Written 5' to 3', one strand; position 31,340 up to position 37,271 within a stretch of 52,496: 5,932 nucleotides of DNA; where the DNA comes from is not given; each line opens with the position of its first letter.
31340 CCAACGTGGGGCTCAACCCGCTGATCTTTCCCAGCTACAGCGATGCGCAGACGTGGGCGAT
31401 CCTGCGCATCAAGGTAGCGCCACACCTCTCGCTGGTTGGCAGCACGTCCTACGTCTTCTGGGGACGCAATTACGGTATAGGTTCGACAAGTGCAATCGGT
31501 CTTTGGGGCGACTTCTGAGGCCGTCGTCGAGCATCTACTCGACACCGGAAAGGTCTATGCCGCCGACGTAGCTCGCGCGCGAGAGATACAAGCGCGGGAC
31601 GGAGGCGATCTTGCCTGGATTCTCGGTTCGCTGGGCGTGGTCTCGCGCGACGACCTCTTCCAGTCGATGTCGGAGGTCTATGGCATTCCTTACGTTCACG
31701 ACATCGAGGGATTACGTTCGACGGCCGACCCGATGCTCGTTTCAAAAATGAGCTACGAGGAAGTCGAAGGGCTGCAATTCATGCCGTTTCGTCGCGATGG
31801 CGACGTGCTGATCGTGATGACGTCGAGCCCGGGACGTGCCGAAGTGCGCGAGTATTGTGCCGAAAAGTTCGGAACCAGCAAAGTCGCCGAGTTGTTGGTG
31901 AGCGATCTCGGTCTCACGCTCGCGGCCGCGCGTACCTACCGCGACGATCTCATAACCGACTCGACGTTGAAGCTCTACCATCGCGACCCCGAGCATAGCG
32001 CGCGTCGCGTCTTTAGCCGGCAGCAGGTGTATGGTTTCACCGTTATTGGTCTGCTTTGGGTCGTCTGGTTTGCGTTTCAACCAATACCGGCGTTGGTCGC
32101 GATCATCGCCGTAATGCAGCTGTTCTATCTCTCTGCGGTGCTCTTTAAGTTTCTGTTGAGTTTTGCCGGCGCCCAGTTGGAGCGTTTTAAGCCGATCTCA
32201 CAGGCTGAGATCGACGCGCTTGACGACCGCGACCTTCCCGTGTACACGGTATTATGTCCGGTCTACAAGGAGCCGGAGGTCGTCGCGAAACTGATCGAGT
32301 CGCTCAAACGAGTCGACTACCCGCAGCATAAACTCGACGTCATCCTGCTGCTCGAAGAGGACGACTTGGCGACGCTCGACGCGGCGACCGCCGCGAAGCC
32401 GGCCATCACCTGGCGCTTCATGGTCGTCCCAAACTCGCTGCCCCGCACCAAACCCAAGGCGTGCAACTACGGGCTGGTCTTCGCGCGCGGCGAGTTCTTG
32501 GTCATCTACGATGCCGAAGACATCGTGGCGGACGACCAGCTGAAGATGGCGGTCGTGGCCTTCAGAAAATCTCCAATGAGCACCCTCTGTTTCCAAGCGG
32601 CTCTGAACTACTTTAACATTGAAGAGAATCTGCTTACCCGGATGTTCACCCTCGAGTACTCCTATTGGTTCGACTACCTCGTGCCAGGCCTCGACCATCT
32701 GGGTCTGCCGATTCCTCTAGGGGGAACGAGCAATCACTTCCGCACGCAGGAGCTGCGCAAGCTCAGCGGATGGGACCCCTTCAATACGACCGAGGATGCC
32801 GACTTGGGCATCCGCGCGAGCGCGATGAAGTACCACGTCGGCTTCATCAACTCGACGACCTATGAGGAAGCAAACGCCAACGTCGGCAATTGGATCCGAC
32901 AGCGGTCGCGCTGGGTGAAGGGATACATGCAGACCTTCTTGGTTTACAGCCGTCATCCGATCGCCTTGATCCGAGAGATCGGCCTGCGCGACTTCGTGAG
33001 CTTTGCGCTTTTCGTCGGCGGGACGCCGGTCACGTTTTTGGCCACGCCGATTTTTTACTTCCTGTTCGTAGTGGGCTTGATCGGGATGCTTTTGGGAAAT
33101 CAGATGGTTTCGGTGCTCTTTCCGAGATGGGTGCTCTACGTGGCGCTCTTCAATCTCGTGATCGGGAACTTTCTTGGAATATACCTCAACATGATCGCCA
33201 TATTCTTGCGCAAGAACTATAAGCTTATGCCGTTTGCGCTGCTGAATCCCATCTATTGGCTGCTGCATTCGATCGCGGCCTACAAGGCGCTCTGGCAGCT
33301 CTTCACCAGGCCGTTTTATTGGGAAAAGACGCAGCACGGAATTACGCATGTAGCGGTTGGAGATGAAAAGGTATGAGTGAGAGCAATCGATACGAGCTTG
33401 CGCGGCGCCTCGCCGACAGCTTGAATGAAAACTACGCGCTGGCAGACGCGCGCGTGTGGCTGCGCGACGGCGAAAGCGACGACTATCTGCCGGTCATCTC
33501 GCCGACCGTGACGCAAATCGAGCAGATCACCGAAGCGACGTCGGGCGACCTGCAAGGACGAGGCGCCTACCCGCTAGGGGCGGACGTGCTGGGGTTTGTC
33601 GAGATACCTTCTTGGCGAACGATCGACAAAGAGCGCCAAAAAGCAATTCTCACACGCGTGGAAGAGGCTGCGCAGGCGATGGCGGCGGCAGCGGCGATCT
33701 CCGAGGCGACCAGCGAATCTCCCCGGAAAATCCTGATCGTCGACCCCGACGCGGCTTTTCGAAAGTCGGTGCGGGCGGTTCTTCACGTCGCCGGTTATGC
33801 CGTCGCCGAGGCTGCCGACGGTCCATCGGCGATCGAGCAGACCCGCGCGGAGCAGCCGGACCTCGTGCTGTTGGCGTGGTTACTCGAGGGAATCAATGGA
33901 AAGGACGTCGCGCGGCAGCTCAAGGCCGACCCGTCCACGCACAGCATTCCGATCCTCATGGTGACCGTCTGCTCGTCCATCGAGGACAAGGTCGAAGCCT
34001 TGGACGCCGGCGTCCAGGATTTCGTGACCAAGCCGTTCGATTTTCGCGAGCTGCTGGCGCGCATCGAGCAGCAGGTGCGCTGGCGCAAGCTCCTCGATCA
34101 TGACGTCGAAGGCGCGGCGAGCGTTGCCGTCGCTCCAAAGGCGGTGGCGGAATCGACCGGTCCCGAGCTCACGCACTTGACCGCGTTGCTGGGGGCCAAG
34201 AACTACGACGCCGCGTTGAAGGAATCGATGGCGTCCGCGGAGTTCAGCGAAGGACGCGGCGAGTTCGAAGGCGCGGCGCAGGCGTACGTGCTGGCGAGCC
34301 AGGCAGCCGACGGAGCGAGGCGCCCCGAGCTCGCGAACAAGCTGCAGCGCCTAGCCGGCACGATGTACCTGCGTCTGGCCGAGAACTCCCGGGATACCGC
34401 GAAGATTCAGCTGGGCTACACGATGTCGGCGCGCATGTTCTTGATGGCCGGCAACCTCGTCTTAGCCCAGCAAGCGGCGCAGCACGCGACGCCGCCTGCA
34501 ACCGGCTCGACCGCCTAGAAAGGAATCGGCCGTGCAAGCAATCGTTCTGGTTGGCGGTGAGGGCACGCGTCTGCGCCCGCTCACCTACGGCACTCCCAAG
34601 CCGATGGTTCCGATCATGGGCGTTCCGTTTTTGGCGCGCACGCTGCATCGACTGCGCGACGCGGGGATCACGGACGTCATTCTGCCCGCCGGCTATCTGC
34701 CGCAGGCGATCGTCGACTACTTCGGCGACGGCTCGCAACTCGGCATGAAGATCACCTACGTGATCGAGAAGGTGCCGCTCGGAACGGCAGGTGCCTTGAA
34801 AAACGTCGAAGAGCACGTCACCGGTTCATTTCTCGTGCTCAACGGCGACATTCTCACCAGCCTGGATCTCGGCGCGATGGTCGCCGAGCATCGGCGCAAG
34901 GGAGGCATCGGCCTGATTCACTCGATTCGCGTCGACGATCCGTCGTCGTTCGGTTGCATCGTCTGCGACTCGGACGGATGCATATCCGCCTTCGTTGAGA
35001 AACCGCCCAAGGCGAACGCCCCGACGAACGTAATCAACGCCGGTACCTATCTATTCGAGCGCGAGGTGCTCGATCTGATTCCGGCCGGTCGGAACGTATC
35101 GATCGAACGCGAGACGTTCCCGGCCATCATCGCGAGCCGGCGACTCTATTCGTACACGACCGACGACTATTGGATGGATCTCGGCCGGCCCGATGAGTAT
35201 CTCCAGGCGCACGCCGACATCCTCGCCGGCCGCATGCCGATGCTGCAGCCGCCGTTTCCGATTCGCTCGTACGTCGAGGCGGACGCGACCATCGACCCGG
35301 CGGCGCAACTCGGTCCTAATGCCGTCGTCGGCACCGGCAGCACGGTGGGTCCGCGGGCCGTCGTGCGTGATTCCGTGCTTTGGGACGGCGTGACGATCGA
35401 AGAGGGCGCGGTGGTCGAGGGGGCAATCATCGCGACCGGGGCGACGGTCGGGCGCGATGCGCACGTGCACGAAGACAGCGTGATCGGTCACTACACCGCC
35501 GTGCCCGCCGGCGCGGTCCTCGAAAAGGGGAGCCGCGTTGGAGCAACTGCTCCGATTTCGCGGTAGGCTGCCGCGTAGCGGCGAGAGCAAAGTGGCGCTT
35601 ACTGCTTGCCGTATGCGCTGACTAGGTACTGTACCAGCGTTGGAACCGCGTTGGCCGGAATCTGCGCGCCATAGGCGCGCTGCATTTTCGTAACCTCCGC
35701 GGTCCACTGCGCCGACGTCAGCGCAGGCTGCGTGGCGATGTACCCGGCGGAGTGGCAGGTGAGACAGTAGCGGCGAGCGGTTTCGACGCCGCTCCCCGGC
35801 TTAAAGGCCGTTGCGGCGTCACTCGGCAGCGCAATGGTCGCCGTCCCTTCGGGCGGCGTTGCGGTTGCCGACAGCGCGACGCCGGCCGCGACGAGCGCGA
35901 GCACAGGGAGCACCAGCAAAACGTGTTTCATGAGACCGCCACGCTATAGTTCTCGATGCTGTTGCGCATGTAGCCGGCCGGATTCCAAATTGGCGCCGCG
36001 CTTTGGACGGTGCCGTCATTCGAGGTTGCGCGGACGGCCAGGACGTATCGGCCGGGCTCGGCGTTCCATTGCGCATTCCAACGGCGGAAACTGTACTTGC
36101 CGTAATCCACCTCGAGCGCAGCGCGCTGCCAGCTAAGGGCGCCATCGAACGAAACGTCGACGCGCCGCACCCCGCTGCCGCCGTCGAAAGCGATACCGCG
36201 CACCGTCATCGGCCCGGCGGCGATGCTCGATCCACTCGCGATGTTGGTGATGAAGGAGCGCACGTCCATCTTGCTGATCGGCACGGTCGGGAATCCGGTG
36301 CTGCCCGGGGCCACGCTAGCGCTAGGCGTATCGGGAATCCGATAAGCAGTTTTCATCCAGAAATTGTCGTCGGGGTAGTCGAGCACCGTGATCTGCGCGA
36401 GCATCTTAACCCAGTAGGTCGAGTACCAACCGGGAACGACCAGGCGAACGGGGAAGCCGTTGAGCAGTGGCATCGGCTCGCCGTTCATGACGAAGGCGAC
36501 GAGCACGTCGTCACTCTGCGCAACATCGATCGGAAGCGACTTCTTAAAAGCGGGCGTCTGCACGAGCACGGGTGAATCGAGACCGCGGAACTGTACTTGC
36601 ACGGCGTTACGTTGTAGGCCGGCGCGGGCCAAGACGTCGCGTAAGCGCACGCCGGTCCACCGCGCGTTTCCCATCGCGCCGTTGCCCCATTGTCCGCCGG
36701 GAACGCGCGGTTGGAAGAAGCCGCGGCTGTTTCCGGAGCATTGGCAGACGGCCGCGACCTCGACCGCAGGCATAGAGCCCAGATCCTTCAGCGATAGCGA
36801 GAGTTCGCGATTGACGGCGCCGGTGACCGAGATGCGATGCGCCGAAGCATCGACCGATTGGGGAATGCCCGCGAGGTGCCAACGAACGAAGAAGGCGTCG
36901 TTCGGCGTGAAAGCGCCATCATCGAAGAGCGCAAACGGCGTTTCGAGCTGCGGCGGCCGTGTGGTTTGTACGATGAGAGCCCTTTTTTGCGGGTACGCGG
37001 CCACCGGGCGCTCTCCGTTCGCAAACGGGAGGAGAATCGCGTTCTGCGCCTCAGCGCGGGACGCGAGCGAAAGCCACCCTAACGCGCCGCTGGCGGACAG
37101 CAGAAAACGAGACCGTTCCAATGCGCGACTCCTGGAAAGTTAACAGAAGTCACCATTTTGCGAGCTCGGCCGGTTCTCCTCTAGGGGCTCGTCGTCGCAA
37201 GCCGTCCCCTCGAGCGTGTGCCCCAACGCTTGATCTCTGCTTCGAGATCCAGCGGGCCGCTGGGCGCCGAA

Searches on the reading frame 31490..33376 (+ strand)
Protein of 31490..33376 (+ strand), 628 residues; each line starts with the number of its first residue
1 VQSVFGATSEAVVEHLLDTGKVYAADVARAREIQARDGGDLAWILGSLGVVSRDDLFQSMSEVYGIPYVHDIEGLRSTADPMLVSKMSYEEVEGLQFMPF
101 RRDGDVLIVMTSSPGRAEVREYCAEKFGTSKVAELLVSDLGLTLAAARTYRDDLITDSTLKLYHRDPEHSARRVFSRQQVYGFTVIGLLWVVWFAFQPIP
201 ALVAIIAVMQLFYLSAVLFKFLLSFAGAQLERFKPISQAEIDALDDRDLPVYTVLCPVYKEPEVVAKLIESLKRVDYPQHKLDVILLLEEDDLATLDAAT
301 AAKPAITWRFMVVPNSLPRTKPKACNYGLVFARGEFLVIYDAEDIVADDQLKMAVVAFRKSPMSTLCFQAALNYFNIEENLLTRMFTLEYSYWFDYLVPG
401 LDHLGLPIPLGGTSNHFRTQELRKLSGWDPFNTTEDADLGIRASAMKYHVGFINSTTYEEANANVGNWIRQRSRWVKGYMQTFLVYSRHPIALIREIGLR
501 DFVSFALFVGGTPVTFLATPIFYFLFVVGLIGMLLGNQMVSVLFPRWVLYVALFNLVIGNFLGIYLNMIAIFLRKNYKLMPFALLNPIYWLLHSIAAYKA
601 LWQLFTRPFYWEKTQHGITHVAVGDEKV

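Call 67: search_protein_families(library=pfam, proteins=[window:31490-33376:+], max_evalue=0.0001)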
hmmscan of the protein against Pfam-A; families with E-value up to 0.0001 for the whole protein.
window:31490-33376:+ (628 aa): 4 families
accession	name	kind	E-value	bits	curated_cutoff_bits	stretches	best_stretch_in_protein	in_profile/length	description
PF13641.12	Glyco_tranf_2_3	-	5.7e-19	69.5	27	1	252-478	3-230/230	Glycosyltransferase like family 2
PF13632.12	Glyco_trans_2_3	-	6.6e-18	65.7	27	1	338-541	3-183/198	Glycosyl transferase family group 2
PF00535.33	Glycos_transf_2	-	1.6e-08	35.1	23.3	1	254-379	2-124/168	Glycosyl transferase family 2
PF05157.20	MshEN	-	2.1e-05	24.9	23.1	1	64-151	1-85/90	MshEN domain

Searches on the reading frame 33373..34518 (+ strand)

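Call 67: search_protein_families(library=pfam, proteins=[window:33373-34518:+], max_evalue=0.0001)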
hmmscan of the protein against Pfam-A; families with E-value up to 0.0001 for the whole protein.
window:33373-34518:+ (381 aa): 1 family
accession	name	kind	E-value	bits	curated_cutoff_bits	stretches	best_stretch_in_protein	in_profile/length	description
PF00072.30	Response_reg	-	1e-25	90.5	30.2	1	120-232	1-111/111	Response regulator receiver domain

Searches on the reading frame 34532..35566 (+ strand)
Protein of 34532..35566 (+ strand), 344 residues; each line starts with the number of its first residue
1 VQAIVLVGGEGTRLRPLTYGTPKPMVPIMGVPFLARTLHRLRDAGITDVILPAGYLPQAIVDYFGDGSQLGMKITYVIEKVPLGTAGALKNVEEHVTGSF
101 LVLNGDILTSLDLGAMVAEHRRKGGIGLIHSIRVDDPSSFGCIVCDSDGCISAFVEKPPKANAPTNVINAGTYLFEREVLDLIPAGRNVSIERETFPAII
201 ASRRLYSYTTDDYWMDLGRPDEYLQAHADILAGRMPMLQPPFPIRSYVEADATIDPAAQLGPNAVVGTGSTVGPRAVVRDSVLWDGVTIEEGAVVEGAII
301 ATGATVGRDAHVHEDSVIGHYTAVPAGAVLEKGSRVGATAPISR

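Call 67: search_protein_families(library=pfam, proteins=[window:34532-35566:+], max_evalue=0.0001)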
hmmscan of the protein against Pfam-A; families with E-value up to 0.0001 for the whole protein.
window:34532-35566:+ (344 aa): 5 families
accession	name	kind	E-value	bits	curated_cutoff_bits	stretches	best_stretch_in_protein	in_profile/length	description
PF00483.29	NTP_transferase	-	6e-49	167.3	21.2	1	3-231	2-243/245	Nucleotidyl transferase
PF25084.1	LbH_EIF2B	-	5.1e-13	49.4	54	1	251-327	27-102/105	EIF2B subunit epsilon LbH domain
PF00132.30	Hexapep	-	1.2e-12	47.3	27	1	247-279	3-35/36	Bacterial transferase hexapeptide (six repeats)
PF12804.13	NTP_transf_3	-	1.3e-08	35.6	27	1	3-108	1-97/160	MobA-like NTP transferase domain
PF24894.1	Hexapep_GlmU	-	2.7e-06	27.9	23.3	1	263-329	18-82/104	GlmU-like, C-terminal hexapeptide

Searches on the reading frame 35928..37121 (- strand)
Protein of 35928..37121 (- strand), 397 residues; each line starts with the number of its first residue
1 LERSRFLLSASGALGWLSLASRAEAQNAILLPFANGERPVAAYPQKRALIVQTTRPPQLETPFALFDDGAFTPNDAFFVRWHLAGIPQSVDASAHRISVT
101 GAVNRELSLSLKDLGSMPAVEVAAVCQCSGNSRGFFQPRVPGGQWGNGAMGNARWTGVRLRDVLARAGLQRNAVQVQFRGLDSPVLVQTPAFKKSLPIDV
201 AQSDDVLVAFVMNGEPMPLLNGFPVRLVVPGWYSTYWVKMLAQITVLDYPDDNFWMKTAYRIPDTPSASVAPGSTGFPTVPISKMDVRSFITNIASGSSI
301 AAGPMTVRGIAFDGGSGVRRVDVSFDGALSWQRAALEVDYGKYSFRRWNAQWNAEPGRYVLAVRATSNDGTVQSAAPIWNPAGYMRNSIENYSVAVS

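Call 67: search_protein_families(library=pfam, proteins=[window:35928-37121:-], max_evalue=0.0001)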
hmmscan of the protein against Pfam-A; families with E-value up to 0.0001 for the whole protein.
window:35928-37121:- (397 aa): 2 families
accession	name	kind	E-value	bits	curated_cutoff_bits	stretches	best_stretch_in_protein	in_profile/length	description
PF00174.25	Oxidored_molyb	-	4.7e-56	189.4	24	1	86-255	4-169/169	Oxidoreductase molybdopterin binding domain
PF03404.22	Mo-co_dimer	-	1.9e-10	41.3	22.7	1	282-389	4-130/138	Mo-co oxidoreductase dimerisation domain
